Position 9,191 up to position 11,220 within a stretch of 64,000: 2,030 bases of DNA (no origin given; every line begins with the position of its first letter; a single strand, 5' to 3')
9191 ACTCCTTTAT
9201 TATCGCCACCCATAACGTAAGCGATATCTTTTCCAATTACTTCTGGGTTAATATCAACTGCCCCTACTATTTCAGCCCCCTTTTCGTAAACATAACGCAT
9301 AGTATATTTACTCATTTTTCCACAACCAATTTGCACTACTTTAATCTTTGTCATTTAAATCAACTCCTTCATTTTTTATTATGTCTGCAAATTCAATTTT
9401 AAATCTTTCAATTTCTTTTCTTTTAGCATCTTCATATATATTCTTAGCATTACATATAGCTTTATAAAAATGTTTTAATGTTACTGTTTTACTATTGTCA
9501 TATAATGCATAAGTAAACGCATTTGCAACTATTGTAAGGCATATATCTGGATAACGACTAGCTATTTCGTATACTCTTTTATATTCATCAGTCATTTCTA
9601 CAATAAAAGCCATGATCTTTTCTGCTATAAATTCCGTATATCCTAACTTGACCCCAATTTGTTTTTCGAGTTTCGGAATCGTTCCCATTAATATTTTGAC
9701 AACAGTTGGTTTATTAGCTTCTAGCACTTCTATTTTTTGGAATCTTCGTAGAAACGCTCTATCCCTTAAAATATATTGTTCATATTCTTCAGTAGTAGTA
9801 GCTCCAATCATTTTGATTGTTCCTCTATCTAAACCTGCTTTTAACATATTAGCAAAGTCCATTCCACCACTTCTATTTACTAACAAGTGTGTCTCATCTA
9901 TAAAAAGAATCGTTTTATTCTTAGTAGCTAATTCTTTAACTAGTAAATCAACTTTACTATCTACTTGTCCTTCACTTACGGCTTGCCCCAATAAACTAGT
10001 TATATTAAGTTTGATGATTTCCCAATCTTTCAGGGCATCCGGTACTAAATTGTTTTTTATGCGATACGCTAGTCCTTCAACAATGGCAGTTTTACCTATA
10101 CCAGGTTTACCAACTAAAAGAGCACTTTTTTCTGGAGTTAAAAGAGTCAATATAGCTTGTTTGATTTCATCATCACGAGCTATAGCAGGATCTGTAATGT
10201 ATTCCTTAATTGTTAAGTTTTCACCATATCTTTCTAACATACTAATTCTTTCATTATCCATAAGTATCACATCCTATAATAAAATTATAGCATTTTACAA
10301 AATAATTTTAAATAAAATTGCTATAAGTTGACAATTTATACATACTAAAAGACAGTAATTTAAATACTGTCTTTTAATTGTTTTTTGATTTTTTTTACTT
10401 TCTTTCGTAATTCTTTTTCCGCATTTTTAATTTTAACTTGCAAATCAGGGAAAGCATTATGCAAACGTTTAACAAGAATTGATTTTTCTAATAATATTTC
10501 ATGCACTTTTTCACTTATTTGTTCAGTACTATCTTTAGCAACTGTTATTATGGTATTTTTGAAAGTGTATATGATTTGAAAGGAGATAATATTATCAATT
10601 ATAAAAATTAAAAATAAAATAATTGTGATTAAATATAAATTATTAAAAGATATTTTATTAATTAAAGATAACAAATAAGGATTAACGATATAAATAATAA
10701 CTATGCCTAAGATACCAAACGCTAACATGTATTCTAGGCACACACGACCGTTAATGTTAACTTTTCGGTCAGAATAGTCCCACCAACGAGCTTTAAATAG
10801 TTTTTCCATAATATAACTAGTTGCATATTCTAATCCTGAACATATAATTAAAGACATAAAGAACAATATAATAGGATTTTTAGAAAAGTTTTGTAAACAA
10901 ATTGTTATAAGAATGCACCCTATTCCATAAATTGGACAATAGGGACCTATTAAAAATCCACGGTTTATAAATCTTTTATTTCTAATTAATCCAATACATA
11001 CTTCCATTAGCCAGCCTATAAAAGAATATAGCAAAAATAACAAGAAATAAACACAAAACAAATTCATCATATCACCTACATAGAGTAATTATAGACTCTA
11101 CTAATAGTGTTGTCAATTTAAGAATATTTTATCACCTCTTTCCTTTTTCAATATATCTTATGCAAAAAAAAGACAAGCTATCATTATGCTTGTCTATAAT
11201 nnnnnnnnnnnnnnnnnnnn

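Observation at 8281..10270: Translationally coupled pair: DapB-fold amine-dehydrogenase-like enzyme plus an orphan Clp-D1-like AAA+ ATPase lacking the pore-loop tyrosine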

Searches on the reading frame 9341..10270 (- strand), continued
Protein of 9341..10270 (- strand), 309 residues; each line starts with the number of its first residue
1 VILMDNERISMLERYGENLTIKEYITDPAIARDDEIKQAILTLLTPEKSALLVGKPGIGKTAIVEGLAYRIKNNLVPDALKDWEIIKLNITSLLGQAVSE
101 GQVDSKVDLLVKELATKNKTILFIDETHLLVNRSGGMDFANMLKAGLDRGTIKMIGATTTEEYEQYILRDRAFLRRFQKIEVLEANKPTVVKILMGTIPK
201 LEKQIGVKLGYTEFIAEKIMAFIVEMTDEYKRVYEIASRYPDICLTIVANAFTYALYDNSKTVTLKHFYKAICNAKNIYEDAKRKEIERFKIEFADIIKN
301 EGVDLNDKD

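Call 53: search_dna_similar(query=window:9341-10261:-, collection=phages, mode=protein, max_rows=12)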
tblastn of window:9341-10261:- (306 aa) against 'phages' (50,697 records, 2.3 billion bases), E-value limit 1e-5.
Records with a match: 175; places in all: 175; records where one place covers at least 80% of the query: 50.
Best place of each record, by identity: <60% 175.
By first word of the organism name: Bacteriophage 38; Escherichia 33; Listeria 18; Klebsiella 11; Pseudomonas 11; Salmonella 10; Erwinia 8; Vibrio 7; Acinetobacter 6; uncultured 6; and 11 more.
By host as written in the record: - 61; Listeria monocytogenes 18; Escherichia coli 10; Pseudomonas aeruginosa PAO1 5; Klebsiella pneumoniae 5; Staphylococcus aureus 4; Salmonella enterica subsp. enterica serovar Typhimurium 4; Enterococcus faecalis 3; and 46 more.
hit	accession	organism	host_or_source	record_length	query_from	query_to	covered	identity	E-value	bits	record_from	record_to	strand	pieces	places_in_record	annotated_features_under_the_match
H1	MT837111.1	Bacteriophage sp.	human fecal samples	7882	5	304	98%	35.3%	3e-32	132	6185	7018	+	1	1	record has no annotation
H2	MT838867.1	Bacteriophage sp.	human fecal samples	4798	8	305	97%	34.5%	9e-35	139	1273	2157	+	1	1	record has no annotation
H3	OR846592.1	Enterococcus phage Efs 1-1-1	Enterococcus faecalis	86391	4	294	95%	34.9%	7e-37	145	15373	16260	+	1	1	record has no annotation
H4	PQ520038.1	Enterococcus phage IME_EF3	-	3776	4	294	95%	34.9%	7e-37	145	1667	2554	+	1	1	record has no annotation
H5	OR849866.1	Staphylococcus phage SA 1298 Kay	Staphylococcus aureus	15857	9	305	97%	33.9%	2e-32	132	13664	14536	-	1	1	record has no annotation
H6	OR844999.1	Staphylococcus phage SA 1306 Kay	Staphylococcus aureus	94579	9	305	97%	33.9%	2e-32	132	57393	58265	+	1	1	record has no annotation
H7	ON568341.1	Escherichia phage UE-S1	Escherichia coli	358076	9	275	87%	37.0%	3e-38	149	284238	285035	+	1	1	putative ATP-dependent Clp protease ATP-binding subunit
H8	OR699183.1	Salmonella phage SD-1_S14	Salmonella enterica subsp. enterica ...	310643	9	275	87%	37.0%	4e-38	149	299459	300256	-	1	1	hypothetical protein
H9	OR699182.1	Salmonella phage SD-6_S16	Salmonella enterica subsp. enterica ...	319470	9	275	87%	37.0%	4e-38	149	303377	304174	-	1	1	hypothetical protein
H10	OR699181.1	Salmonella phage SD-2_S15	Salmonella enterica subsp. enterica ...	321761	9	275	87%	37.0%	4e-38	149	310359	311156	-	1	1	hypothetical protein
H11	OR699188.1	Salmonella phage SD-15_S21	Salmonella enterica subsp. enterica ...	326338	9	275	87%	37.0%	4e-38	149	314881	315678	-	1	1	hypothetical protein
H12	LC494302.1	Escherichia phage SP27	-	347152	9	275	87%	37.0%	4e-38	149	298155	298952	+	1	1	ATP-dependent Clp protease ATP-binding subunit ClpA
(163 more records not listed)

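Call 54: search_dna_similar(query=window:9341-10261:-, collection=plasmids, mode=protein, max_rows=12)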
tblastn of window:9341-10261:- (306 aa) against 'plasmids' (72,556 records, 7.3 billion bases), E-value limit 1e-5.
Records with a match: 2363; places in all: 2507; records where one place covers at least 80% of the query: 331.
Best place of each record, by identity: <60% 2363.
By first word of the organism name: Klebsiella 1110; Enterococcus 171; Ralstonia 130; Escherichia 114; Enterobacter 86; Listeria 77; Rhizobium 56; Lactiplantibacillus 49; Acinetobacter 47; Lactococcus 25; and 131 more.
By predicted mobility (MOB-suite, as given by PLSDB): conjugative 1091; non-mobilizable 841; mobilizable 431.
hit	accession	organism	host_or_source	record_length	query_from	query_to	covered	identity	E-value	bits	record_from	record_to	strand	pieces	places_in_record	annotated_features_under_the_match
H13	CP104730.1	Ligilactobacillus salivarius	swine,pure culture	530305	9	304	97%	34.3%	7e-32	132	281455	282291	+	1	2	ATP-dependent Clp protease ATP-binding subunit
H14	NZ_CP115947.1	Ralstonia solanacearum MolK2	Musa sp.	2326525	9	294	93%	34.6%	2e-36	145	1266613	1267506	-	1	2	record has no annotation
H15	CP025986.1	Ralstonia solanacearum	Cucurbita maxima,culture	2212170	9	294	93%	34.6%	3e-36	145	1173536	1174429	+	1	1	clpB: ATP-dependent chaperone ClpB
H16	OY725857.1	Subdoligranulum variabile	-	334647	8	296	94%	33.9%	3e-32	133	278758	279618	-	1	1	none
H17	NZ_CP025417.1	Lactiplantibacillus plantarum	mixed cluture,brine of stinky tofu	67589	6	304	98%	32.7%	9e-23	105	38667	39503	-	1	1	ATP-dependent Clp protease ATP-binding subunit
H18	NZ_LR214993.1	Mesomycoplasma hyopneumoniae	Pig,lung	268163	9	248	78%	40.6%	6e-39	152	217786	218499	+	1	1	AAA family ATPase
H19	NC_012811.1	Methylorubrum extorquens AM1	-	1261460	9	290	92%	34.5%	6e-36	144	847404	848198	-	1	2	none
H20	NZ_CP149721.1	Clostridioides difficile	Homo sapiens,single cell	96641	8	281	90%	35.3%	2e-34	139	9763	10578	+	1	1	ATP-dependent Clp protease ATP-binding subunit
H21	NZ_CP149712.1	Clostridioides difficile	-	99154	8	281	90%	35.3%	2e-34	139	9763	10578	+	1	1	ATP-dependent Clp protease ATP-binding subunit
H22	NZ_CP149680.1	Clostridioides difficile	-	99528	8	281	90%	35.3%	2e-34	139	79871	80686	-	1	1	ATP-dependent Clp protease ATP-binding subunit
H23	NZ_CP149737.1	Clostridioides difficile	Homo sapiens,single cell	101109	8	281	90%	35.3%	2e-34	139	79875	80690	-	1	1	ATP-dependent Clp protease ATP-binding subunit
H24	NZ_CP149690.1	Clostridioides difficile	-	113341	8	281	90%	35.3%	2e-34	139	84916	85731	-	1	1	ATP-dependent Clp protease ATP-binding subunit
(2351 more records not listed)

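Call 63: get_annotated_region(hit=H18, flank=4000)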
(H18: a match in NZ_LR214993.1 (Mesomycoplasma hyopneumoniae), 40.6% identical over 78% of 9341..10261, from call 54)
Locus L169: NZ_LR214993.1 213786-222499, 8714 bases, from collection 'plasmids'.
description: Mesomycoplasma hyopneumoniae strain NCTC10127 plasmid 2
organism: Mesomycoplasma hyopneumoniae (NCBI taxid 2099)
taxonomy: Bacteria; Mycoplasmatota; ; Mycoplasmoidales; Metamycoplasmataceae; Mesomycoplasma; Mesomycoplasma hyopneumoniae
host: -; source: Pig,lung; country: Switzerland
typing (MOB-suite, as given by PLSDB): non-mobilizable
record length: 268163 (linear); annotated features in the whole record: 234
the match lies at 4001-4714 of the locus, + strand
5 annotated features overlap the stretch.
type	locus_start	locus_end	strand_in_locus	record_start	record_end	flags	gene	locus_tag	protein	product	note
CDS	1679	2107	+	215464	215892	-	-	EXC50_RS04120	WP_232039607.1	hypothetical protein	-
CDS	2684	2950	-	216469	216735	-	rpsO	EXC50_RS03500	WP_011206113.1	30S ribosomal protein S15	GO:0006412 - translation [Evidence IEA]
CDS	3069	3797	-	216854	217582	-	tpiA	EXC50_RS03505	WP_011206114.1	triose-phosphate isomerase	GO:0006096 - glycolytic process [Evidence IEA]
CDS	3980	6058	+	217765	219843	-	-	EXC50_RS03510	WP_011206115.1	AAA family ATPase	-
CDS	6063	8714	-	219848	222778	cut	-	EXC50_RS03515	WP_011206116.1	P110/LppT family adhesin N-terminal domain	-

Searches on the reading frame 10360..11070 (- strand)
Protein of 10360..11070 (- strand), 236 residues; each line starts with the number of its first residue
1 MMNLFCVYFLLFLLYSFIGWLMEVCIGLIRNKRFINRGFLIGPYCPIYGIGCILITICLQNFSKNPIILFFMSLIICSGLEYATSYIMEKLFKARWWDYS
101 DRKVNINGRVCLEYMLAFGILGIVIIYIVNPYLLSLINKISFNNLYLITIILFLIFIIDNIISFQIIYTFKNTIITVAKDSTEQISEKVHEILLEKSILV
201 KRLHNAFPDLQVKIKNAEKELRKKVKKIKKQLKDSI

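Call 3: search_protein_families(library=pfam, proteins=[window:10360-11070:-], max_evalue=0.01)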
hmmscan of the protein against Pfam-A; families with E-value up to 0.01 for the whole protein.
window:10360-11070:- (236 aa): 2 families
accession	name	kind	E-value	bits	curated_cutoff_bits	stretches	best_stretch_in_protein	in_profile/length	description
PF06541.16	ABC_trans_CmpB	-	3.6e-53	180.2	25.9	1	10-163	1-150/151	Putative ABC-transporter type IV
PF06183.18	DinI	-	0.0018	19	24.2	0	199-219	12-32/63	DinI-like family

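Call 4: search_protein_families(library=ncbifam, proteins=[window:10360-11070:-], max_evalue=0.01)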
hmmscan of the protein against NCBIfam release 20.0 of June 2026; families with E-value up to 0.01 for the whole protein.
window:10360-11070:- (236 aa): 0 families
